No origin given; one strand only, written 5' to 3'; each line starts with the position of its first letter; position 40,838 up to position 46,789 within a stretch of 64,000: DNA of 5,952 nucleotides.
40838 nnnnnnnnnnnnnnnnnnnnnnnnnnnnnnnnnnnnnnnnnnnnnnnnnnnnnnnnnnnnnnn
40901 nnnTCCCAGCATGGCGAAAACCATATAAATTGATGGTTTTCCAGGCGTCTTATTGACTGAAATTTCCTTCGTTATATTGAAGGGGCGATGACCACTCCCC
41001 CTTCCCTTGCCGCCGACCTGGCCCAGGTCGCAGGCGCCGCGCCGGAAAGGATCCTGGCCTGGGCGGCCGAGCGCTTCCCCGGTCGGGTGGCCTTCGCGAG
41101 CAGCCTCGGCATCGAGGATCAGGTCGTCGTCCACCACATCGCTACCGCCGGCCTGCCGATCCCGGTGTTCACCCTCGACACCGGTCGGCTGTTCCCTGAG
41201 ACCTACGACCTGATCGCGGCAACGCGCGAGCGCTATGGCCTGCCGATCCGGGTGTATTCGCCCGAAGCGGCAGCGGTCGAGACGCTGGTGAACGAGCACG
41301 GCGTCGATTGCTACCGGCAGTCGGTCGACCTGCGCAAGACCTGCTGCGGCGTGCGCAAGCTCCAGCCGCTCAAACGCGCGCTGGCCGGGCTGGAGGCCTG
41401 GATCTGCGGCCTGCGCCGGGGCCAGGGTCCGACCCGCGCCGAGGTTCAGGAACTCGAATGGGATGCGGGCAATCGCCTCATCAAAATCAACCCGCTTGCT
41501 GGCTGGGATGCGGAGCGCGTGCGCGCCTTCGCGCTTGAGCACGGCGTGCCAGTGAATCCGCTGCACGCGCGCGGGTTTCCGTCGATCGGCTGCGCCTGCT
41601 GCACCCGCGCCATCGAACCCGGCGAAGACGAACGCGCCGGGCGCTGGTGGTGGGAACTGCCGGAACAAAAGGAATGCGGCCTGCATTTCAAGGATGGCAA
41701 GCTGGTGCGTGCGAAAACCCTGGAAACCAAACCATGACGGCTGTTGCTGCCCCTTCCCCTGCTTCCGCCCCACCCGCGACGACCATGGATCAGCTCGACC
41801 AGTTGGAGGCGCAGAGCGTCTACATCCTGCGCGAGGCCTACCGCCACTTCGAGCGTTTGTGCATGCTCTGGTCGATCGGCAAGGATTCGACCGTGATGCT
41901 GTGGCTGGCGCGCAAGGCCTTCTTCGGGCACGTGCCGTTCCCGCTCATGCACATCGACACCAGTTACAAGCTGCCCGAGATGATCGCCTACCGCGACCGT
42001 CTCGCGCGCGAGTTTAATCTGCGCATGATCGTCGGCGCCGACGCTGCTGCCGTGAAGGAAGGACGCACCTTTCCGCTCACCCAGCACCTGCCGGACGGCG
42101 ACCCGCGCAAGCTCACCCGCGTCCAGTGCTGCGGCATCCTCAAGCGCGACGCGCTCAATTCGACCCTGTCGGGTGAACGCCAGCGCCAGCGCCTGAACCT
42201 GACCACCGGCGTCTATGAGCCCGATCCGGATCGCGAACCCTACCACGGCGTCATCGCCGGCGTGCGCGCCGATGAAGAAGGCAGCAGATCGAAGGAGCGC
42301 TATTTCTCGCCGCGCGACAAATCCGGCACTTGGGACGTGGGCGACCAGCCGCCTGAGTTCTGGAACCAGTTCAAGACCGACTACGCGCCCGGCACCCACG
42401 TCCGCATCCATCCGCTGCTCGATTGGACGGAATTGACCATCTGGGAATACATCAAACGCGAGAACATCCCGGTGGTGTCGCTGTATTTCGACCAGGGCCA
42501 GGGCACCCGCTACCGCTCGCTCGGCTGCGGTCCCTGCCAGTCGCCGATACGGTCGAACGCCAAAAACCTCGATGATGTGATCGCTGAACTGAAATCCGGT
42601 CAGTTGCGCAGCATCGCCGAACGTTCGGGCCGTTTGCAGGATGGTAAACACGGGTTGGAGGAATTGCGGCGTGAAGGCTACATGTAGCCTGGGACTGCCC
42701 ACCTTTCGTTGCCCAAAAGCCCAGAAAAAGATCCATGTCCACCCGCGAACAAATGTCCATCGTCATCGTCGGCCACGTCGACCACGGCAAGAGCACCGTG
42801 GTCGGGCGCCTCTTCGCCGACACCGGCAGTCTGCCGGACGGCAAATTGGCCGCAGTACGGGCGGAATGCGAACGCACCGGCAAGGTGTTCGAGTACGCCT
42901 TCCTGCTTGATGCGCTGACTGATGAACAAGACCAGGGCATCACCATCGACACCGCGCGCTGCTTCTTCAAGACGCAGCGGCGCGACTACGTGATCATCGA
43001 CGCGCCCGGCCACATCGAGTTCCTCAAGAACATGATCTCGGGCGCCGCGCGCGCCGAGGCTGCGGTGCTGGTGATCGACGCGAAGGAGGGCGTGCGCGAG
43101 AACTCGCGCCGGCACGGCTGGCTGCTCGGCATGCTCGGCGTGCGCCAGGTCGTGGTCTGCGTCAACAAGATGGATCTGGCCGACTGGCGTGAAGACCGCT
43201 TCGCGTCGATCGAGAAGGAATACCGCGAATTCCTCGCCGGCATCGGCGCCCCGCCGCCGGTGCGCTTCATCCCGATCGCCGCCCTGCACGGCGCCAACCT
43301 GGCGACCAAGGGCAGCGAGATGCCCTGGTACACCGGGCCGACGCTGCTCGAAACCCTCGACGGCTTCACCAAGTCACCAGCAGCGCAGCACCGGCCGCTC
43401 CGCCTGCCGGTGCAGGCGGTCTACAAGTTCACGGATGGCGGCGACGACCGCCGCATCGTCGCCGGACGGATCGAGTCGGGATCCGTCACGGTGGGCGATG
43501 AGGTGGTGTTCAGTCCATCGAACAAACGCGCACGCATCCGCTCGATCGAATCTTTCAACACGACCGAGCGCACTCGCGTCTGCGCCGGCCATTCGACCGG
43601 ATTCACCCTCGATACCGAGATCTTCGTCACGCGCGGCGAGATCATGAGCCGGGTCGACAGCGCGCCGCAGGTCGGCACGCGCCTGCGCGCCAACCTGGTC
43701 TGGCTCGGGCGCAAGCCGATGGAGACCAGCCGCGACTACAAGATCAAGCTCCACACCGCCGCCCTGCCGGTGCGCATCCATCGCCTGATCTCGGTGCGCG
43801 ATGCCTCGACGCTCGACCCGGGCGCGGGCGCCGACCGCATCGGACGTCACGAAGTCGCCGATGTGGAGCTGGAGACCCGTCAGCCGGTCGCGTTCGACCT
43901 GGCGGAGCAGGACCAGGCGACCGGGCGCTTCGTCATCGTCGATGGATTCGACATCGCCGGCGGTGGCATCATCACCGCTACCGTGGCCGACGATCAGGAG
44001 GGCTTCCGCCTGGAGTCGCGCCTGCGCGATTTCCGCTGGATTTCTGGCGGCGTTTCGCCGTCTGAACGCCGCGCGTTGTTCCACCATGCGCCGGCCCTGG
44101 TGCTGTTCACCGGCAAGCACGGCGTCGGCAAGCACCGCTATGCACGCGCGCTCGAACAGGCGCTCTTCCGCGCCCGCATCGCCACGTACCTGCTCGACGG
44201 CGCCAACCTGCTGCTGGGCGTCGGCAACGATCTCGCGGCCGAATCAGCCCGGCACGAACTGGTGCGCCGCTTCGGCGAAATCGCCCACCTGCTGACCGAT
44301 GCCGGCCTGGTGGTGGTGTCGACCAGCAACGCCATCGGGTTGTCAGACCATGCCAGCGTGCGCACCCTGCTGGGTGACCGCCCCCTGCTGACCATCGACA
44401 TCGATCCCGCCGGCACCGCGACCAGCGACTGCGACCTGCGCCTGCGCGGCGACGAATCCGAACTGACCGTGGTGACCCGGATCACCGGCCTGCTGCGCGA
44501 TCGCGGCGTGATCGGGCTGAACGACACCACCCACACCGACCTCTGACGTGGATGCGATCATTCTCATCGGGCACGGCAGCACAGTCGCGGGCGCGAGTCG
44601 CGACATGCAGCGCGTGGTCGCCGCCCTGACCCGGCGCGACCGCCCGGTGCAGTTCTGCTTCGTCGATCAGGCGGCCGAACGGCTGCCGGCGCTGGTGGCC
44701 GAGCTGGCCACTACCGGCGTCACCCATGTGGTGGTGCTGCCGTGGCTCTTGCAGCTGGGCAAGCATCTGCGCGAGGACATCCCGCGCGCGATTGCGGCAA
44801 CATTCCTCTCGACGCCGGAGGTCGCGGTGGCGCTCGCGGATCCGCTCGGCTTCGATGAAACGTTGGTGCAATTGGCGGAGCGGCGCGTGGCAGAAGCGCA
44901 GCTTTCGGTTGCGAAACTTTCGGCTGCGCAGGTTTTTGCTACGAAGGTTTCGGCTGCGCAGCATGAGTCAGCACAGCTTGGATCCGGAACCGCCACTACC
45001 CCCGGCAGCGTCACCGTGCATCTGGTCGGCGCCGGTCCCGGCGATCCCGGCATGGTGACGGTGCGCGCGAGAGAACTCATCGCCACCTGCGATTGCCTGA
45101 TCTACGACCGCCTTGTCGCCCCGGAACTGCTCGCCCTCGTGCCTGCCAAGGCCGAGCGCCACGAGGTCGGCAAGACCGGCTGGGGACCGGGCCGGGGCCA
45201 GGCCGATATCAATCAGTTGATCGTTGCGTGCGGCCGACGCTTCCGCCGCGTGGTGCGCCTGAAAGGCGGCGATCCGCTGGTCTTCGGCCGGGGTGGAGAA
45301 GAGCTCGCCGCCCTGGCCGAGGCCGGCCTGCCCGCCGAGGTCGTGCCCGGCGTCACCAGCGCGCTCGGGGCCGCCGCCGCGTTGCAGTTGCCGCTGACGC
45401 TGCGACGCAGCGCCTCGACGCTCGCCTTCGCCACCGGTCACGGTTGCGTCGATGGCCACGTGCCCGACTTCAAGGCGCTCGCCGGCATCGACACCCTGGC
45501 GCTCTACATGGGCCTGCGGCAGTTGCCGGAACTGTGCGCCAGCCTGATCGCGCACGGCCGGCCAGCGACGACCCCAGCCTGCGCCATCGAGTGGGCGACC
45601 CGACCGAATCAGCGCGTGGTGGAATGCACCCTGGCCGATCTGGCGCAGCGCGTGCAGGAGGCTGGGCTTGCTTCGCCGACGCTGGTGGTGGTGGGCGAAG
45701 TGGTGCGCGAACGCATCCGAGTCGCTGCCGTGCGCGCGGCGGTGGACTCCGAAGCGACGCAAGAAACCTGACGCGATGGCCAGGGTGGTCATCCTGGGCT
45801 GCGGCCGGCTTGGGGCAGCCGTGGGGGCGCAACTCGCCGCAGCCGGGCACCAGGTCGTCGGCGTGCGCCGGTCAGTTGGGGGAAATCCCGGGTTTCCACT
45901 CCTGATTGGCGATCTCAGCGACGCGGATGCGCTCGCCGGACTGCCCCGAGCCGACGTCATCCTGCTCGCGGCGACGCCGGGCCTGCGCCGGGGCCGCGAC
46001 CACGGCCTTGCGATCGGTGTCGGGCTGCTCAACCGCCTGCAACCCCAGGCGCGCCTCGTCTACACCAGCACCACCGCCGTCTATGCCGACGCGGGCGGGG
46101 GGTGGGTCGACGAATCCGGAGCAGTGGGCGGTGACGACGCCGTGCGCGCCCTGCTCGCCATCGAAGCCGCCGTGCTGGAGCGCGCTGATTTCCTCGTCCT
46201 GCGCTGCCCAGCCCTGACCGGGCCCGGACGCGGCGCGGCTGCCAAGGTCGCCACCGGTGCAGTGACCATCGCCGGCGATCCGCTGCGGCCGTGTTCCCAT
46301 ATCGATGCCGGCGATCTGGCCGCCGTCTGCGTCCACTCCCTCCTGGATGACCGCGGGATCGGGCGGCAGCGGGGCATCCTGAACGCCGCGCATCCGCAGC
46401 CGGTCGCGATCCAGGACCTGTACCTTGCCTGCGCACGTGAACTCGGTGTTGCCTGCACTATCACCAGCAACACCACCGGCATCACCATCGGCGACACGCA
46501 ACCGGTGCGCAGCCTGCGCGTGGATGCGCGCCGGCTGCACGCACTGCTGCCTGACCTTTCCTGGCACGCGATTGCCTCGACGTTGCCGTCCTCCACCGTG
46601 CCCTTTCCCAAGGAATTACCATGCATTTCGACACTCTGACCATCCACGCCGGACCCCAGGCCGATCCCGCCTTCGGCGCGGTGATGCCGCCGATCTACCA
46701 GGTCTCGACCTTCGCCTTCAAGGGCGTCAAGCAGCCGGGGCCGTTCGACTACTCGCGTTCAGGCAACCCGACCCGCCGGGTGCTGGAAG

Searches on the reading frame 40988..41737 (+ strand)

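Call 13: search_protein_families(library=pfam, proteins=[window:40988-41737:+], max_evalue=0.001)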
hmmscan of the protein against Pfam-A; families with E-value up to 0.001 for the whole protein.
window:40988-41737:+ (249 aa): 1 family
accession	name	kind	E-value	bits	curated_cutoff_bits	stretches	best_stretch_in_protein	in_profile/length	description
PF01507.26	PAPS_reduct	-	7.4e-44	150.3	22.5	1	34-208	2-175/175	Phosphoadenosine phosphosulfate reductase domain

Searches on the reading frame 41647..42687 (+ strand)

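Call 13: search_protein_families(library=pfam, proteins=[window:41647-42687:+], max_evalue=0.001)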
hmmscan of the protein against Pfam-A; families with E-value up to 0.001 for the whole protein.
window:41647-42687:+ (346 aa): 1 family
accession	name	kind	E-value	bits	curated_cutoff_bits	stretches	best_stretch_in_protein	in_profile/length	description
PF01507.26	PAPS_reduct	-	5.7e-35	121.3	22.5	1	71-300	2-175/175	Phosphoadenosine phosphosulfate reductase domain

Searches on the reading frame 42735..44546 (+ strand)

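Call 13: search_protein_families(library=pfam, proteins=[window:42735-44546:+], max_evalue=0.001)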
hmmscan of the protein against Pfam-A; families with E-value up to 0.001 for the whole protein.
window:42735-44546:+ (603 aa): 5 families
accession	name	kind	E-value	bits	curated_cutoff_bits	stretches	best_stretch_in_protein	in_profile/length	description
PF00009.33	GTP_EFTU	-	5.7e-43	147.1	26.5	1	7-210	4-184/188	Elongation factor Tu GTP binding domain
PF22594.2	GTP-eEF1A_C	-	5.2e-15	56.1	27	1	317-414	2-101/101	GTP-eEF1A C-terminal domain-like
PF01583.26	APS_kinase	-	5e-13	49.8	21.1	1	454-548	3-98/152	Adenylylsulphate kinase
PF03144.31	GTP_EFTU_D2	-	7.4e-09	36.4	30.3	1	240-283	2-50/73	Elongation factor Tu domain 2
PF01926.29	MMR_HSR1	-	5.7e-06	26.9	21.9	0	67-126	30-95/113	50S ribosome-binding GTPase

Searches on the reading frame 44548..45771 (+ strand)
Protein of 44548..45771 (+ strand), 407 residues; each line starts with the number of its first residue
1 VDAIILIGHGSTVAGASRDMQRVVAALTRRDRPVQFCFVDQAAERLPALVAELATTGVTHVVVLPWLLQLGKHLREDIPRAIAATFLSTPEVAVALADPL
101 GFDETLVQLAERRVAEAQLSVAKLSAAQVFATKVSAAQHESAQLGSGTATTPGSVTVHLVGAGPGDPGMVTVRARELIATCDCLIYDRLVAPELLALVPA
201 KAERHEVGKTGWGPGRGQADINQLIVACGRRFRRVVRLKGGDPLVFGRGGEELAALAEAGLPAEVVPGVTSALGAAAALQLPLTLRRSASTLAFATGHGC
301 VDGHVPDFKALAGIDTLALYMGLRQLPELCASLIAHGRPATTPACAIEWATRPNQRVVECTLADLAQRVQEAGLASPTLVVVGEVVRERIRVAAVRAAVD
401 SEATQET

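Call 13: search_protein_families(library=pfam, proteins=[window:44548-45771:+], max_evalue=0.001)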
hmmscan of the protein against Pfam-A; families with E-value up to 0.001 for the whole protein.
window:44548-45771:+ (407 aa): 2 families
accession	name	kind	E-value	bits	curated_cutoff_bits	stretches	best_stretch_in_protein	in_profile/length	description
PF00590.25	TP_methylase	-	1.2e-47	163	27.8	1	156-366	1-212/212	Tetrapyrrole (Corrin/Porphyrin) Methylases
PF01903.22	CbiX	-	4.6e-18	65.9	22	1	9-110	1-104/106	CbiX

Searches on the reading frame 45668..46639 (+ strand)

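Call 13: search_protein_families(library=pfam, proteins=[window:45668-46639:+], max_evalue=0.001)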
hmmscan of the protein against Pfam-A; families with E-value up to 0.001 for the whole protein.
window:45668-46639:+ (323 aa): 2 families
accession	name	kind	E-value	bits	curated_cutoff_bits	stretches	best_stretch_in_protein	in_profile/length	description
PF02826.25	2-Hacid_dh_C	-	0.00014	21.8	25.1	0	25-103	22-100/178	D-isomer specific 2-hydroxyacid dehydrogenase, NAD binding domain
PF01370.27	Epimerase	-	0.00081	19.3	20.9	0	41-144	2-124/240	NAD dependent epimerase/dehydratase family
